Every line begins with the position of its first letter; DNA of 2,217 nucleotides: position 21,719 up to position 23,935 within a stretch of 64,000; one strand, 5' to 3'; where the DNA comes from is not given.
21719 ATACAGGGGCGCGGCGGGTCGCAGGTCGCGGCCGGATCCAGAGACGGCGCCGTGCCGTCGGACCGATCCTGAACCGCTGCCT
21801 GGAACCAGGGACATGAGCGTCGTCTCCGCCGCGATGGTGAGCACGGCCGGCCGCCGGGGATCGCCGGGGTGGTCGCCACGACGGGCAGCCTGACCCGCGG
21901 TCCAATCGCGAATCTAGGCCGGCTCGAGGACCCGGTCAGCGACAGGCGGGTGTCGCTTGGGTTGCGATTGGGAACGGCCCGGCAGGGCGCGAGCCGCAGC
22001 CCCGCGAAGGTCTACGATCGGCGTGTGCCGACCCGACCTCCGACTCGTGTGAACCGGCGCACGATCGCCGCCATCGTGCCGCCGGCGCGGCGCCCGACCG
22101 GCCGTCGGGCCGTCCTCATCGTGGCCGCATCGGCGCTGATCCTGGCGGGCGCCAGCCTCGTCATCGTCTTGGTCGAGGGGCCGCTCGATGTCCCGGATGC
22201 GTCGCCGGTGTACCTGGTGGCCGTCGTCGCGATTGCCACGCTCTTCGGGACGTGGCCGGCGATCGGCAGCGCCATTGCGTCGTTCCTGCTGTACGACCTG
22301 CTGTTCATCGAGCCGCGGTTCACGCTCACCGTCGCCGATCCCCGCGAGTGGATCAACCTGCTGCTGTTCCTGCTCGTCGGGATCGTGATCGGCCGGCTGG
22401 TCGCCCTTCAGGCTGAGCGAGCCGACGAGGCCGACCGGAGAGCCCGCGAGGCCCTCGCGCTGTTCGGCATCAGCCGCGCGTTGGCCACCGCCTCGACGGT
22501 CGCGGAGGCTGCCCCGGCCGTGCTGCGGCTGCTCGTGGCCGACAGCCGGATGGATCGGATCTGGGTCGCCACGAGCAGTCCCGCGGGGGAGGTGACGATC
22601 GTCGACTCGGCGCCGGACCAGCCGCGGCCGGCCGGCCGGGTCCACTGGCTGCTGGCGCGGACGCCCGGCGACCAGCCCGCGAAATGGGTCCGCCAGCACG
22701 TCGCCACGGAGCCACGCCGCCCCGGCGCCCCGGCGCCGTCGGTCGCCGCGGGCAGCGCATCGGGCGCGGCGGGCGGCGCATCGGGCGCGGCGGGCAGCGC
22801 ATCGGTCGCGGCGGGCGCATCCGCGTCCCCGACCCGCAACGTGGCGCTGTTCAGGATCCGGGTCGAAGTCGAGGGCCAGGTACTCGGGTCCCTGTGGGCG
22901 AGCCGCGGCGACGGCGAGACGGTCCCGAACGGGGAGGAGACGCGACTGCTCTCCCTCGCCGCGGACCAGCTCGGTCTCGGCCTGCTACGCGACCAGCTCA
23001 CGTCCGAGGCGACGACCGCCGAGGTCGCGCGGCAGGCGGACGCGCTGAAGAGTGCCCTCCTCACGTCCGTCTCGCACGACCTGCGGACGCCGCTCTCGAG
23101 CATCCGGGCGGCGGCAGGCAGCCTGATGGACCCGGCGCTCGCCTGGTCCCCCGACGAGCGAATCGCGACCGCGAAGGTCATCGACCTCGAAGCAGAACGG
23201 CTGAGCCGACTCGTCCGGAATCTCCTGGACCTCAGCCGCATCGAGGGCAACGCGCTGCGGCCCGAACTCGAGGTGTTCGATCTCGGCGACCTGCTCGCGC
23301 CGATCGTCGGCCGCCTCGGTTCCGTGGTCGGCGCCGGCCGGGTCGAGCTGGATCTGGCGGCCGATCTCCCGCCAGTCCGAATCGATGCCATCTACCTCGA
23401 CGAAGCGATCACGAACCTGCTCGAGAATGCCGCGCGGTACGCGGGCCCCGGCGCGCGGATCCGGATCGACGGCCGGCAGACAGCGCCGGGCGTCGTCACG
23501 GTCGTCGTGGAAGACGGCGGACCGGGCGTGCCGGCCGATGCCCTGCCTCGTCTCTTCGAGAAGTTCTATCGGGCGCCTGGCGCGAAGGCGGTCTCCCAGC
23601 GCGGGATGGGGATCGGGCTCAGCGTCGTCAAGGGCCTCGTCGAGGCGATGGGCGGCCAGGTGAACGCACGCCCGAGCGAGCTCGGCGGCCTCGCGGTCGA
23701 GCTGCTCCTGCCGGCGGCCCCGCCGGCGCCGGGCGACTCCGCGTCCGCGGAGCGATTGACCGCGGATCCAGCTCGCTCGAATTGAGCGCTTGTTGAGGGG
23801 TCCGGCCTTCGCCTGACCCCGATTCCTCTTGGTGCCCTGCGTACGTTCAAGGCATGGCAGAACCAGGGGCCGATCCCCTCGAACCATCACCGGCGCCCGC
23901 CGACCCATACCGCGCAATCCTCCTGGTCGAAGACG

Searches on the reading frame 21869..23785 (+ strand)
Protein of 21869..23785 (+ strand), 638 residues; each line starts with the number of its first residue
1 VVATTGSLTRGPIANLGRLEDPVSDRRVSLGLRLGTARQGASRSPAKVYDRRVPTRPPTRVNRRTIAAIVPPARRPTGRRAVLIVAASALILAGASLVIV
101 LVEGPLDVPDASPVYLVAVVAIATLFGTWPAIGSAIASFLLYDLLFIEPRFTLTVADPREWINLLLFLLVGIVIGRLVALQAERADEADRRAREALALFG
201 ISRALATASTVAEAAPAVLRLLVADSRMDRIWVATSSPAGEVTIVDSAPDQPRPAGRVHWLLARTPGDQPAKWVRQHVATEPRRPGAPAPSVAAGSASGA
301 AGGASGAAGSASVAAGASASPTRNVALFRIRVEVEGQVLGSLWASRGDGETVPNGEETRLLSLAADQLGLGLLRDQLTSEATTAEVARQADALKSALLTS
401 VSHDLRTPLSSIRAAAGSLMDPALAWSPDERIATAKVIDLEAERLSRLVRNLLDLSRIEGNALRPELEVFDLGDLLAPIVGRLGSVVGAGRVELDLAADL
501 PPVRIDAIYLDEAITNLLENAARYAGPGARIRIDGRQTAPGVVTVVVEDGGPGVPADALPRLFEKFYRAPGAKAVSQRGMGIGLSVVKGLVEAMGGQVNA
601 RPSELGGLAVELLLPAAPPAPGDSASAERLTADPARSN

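Call 70: search_protein_families(library=pfam, proteins=[window:21869-23785:+], max_evalue=0.00001)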
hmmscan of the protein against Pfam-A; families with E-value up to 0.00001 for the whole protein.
window:21869-23785:+ (638 aa): 3 families
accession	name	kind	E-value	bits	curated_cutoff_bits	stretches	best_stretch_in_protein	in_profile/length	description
PF13493.11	DUF4118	-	4.9e-25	87.8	28.4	1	86-191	2-107/107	Domain of unknown function (DUF4118)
PF02518.31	HATPase_c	-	1e-23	84.3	26.4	1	506-617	2-110/111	Histidine kinase-, DNA gyrase B-, and HSP90-like ATPase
PF00512.31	HisKA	-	2.7e-14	53.4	26.9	1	394-460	2-65/66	His Kinase A (phospho-acceptor) domain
